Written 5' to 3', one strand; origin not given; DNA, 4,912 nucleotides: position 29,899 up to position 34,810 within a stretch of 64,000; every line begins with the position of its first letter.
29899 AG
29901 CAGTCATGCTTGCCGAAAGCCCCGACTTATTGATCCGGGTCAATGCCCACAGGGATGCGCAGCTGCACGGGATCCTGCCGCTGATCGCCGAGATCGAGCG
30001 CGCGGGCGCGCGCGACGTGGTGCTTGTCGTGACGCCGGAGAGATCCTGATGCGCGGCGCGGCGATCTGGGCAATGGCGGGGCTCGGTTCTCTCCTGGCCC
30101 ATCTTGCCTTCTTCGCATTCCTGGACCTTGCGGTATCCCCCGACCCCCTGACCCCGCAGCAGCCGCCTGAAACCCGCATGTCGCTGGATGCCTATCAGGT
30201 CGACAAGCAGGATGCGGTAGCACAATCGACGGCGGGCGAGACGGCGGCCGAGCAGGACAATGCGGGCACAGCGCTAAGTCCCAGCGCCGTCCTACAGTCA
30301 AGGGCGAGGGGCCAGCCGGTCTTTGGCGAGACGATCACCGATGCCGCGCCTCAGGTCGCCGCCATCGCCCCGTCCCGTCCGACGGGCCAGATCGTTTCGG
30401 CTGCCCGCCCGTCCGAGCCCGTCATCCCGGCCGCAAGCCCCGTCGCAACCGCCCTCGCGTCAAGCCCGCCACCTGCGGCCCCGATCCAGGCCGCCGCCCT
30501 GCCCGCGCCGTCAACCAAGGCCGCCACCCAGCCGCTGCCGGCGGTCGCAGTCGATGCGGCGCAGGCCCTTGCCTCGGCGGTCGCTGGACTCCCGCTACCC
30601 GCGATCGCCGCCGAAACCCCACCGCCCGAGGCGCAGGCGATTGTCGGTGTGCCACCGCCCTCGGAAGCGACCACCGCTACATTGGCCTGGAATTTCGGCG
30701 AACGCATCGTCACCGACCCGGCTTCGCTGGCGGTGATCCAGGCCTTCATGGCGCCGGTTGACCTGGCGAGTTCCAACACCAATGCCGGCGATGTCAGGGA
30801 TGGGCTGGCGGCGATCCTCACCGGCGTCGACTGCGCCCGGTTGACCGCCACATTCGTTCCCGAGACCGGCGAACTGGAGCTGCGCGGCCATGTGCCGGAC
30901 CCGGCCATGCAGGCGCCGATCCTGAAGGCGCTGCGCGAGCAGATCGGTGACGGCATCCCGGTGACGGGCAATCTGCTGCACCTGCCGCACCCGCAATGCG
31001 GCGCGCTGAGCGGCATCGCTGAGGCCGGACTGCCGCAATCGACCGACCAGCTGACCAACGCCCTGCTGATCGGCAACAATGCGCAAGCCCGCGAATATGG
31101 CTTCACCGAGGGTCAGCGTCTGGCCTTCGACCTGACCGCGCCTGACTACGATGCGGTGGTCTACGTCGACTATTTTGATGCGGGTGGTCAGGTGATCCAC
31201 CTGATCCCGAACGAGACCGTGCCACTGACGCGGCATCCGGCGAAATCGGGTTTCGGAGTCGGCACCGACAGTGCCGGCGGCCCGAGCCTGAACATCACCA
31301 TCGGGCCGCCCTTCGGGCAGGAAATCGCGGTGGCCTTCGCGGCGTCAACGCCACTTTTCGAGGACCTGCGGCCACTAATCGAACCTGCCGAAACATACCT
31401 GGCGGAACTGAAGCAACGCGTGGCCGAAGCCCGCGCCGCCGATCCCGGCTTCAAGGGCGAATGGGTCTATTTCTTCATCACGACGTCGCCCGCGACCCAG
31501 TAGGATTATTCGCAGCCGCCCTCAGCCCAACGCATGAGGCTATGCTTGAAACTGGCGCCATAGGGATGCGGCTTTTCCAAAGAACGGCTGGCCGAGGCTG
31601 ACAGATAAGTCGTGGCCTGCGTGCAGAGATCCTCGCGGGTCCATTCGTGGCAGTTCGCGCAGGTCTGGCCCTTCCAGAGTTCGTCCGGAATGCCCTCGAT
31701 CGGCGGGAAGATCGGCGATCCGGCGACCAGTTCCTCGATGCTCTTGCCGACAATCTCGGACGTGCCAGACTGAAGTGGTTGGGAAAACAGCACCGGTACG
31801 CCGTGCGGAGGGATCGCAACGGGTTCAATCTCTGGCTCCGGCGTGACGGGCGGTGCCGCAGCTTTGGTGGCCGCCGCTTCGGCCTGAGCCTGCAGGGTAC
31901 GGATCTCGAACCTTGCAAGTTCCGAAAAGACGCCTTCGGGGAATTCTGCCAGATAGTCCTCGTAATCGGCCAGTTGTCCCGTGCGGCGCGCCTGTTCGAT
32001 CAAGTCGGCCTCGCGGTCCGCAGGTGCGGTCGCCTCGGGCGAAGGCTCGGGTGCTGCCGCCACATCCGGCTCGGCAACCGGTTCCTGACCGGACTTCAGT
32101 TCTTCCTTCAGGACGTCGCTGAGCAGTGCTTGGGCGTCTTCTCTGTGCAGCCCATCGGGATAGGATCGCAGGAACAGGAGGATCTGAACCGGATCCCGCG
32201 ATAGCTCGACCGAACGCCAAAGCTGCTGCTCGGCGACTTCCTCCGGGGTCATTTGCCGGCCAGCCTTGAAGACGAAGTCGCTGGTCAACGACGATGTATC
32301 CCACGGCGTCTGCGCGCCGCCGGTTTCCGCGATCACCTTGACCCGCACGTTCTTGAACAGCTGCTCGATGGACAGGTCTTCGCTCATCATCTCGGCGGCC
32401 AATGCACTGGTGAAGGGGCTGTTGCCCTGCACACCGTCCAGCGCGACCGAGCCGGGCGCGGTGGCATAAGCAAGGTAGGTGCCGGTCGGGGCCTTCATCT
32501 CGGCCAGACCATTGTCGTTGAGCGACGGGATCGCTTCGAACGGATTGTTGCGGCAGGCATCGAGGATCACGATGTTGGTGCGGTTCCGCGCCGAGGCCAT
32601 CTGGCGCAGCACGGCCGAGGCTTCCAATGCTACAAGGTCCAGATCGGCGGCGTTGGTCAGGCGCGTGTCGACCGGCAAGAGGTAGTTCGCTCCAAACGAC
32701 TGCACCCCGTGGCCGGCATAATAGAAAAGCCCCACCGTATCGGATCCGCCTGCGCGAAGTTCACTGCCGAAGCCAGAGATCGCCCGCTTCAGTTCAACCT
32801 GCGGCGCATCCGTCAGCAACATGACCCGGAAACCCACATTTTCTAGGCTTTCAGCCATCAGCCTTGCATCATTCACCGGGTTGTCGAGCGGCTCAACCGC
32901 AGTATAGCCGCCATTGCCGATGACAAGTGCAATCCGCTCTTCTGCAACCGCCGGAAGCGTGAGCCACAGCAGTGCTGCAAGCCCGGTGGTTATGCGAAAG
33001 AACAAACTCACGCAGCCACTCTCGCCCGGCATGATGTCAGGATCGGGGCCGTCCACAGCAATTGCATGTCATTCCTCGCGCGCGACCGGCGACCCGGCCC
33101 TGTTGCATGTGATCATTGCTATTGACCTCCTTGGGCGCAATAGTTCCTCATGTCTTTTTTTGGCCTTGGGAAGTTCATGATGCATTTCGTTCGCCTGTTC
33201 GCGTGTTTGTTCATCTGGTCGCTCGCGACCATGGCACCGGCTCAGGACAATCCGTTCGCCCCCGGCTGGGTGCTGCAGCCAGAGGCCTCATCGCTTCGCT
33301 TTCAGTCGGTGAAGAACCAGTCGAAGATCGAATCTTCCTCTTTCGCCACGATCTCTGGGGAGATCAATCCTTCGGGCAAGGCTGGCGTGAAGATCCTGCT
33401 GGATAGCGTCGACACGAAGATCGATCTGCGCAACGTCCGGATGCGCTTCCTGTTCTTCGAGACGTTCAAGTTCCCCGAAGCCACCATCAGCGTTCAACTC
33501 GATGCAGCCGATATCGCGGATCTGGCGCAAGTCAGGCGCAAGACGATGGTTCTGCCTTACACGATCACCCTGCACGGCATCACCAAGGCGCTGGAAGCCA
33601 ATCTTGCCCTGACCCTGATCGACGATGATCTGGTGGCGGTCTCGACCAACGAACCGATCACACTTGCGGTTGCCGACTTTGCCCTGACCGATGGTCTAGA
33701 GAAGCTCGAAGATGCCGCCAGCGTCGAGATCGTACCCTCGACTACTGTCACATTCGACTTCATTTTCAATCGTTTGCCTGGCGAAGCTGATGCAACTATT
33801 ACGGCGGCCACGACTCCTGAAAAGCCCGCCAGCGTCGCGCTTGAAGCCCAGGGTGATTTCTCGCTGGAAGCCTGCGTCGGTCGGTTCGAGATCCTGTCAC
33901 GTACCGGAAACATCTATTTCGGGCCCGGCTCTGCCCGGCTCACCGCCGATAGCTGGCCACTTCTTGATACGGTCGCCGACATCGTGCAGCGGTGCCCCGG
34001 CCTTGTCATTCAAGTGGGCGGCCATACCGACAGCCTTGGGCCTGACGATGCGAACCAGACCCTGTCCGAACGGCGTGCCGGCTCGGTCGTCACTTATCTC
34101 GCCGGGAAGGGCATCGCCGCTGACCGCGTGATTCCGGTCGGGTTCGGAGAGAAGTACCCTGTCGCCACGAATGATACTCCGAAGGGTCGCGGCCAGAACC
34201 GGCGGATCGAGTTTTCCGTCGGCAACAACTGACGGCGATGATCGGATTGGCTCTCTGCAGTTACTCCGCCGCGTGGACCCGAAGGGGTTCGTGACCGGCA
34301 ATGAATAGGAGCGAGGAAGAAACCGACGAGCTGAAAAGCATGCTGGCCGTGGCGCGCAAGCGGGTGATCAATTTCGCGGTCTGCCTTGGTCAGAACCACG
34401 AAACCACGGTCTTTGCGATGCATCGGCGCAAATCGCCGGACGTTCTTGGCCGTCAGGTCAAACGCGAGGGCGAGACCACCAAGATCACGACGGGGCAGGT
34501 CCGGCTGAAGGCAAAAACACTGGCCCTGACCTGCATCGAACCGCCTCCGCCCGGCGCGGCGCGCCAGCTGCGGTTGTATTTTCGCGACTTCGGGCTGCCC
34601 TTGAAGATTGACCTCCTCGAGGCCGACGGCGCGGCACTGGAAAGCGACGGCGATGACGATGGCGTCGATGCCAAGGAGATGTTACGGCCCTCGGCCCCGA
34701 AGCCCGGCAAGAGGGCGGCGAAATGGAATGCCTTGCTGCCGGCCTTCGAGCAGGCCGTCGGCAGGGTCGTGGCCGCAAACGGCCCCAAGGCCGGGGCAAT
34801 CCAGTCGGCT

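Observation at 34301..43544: Five-gene island of cytoplasmic orphan proteins next to the T6SS: candidate cargo set or undescribed system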

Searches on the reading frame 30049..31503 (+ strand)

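Call 11: search_protein_families(library=pfam, proteins=[window:30049-31503:+], max_evalue=0.001)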
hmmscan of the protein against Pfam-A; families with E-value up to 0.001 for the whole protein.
window:30049-31503:+ (484 aa): 1 family
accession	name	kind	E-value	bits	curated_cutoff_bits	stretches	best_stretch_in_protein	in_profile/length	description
PF14326.11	DUF4384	-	9.5e-06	26.1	27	1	352-435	2-81/81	Domain of unknown function (DUF4384)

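Call 15: search_protein_families(library=padloc, proteins=[window:30049-31503:+], max_evalue=0.1)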
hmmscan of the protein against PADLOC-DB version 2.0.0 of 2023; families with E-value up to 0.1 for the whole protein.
window:30049-31503:+ (484 aa): 0 families

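Call 99: search_protein_families(library=ncbifam, proteins=[window:30049-31503:+], max_evalue=0.01)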
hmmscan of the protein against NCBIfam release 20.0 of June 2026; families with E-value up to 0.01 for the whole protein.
window:30049-31503:+ (484 aa): 0 families

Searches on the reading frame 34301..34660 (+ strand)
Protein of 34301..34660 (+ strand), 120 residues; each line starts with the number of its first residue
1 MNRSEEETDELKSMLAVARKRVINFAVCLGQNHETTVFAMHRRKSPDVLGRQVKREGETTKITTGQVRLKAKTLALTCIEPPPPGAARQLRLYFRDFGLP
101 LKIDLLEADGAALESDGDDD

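Call 62: search_solved_structures(query=A4, max_evalue=10)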
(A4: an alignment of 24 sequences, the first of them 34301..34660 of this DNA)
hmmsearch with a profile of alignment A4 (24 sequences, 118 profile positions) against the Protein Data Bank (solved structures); distinct sequences matched with E-value up to 10: 2.
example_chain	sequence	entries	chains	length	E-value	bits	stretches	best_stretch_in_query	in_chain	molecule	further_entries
5cw9_A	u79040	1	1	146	0.24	14.8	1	31-105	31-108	De novo designed ferredoxin-ferredoxin domain insertion protein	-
7tgh_S5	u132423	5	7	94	1.5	12.3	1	14-63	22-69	GRAM domain protein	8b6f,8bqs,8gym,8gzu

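Call 69: predict_structure(alignment_id=A4)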
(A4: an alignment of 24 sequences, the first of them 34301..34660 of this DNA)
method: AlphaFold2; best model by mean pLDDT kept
length: 120 residues; sequences in the alignment: 24
mean_pLDDT: 87.5   pTM: 0.76
mean pLDDT of the five models: 87.5, 84.8, 83.5, 83.0, 81.0
residues with pLDDT >= 90: 67; 70-90: 46; 50-70: 4; < 50: 3
segments of 3 or more residues with pLDDT < 50: 118-120
pLDDT, mean of each block of 10 residues (from residue 1): 78 93 94 89 93 89 94 92 88 90 88 63
secondary structure, 60 per line:
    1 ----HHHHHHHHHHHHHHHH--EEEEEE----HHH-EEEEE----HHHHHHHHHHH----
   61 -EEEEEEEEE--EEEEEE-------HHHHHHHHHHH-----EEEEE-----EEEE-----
elements in order: H5-20 E23-28 E37-41 H46-56 E62-70 E73-78 H86-96 E102-106 E112-115
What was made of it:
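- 34301..34645 (+): NTD of P1 (residues 1-115): an alpha/beta domain shared with P4 and with many family members. The AF2 model has pLDDT 87.5 (call 69).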

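Call 71: fold_search(model_id=the predicted structure, library=pdb)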
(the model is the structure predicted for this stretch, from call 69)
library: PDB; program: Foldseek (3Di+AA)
matches with E <= 10: 530; with E <= 0.001: 0
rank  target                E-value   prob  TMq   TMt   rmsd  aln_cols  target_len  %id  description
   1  3pv0_F                3.3e-02  0.16  0.21  0.07  13.1       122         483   12  Crystal Structure of a pre-translocation state MBP-Maltose transporter complex without nucleotide (released 2011-05-18)
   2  3puy_F                7.9e-02  0.14  0.20  0.07  12.9       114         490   12  Crystal Structure of an outward-facing MBP-Maltose transporter complex bound to AMP-PNP after crystal soaking of the p (released 2011-05-18)
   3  4ki0_F                1.0e-01  0.09  0.18  0.07  13.8       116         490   17  Crystal structure of the maltose-binding protein/maltose transporter complex in an outward-facing conformation bound t (released 2013-10-23)
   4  3puz_F                1.0e-01  0.08  0.17  0.07  13.3       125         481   14  Crystal Structure of a pre-translocation state MBP-Maltose transporter complex bound to AMP-PNP (released 2011-05-18)
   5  1uwv                  1.1e-01  0.23  0.32  0.13  12.8       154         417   11  Crystal Structure of RumA, the iron-sulfur cluster containing E. coli 23S Ribosomal RNA 5-Methyluridine Methyltransferas (released 2004-03-18)
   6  2bh2_B                1.8e-01  0.16  0.29  0.13  12.3       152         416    8  Crystal Structure of E. coli 5-methyluridine methyltransferase RumA in complex with ribosomal RNA substrate and S-aden (released 2005-03-30)
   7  5y1z_A                1.9e-01  0.25  0.35  0.33   7.0       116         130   11  Crystal structure of ZMYND8 PHD-BROMO-PWWP tandem in complex with Drebrin ADF-H domain (released 2017-10-25)
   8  2r6g_F                2.0e-01  0.08  0.18  0.07  13.1       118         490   14  The Crystal Structure of the E. coli Maltose Transporter (released 2007-11-27)
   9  3q2b                  2.5e-01  0.25  0.32  0.32   6.6       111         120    5  Crystal Structure of an Actin Depolymerizing Factor (released 2011-06-01)
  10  2xf1                  4.1e-01  0.20  0.33  0.33   7.1       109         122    9  Crystal structure of Plasmodium falciparum actin depolymerization factor 1 (released 2011-06-15)
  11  2bh2_A                4.1e-01  0.10  0.27  0.12  13.1       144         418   10  Crystal Structure of E. coli 5-methyluridine methyltransferase RumA in complex with ribosomal RNA substrate and S-aden (released 2005-03-30)
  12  5xxr_B                4.3e-01  0.08  0.24  0.25  10.0       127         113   10  Crystal structure of selenomethionine labelled RIBT from Bacillus subtilis (released 2018-01-03)
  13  2nyt_C                4.3e-01  0.06  0.19  0.14  12.4        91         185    8  The APOBEC2 Crystal Structure and Functional Implications for AID (released 2007-01-09)
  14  5a1k_A                4.6e-01  0.41  0.41  0.17   5.3        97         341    9  Crystal structure of calcium-free human adseverin domains A1-A3 (released 2015-09-16)
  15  6qbf_A                4.6e-01  0.38  0.41  0.09   5.9        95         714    8  Crystal structure of the pathological D187N variant of calcium-free human gelsolin. (released 2019-11-27)
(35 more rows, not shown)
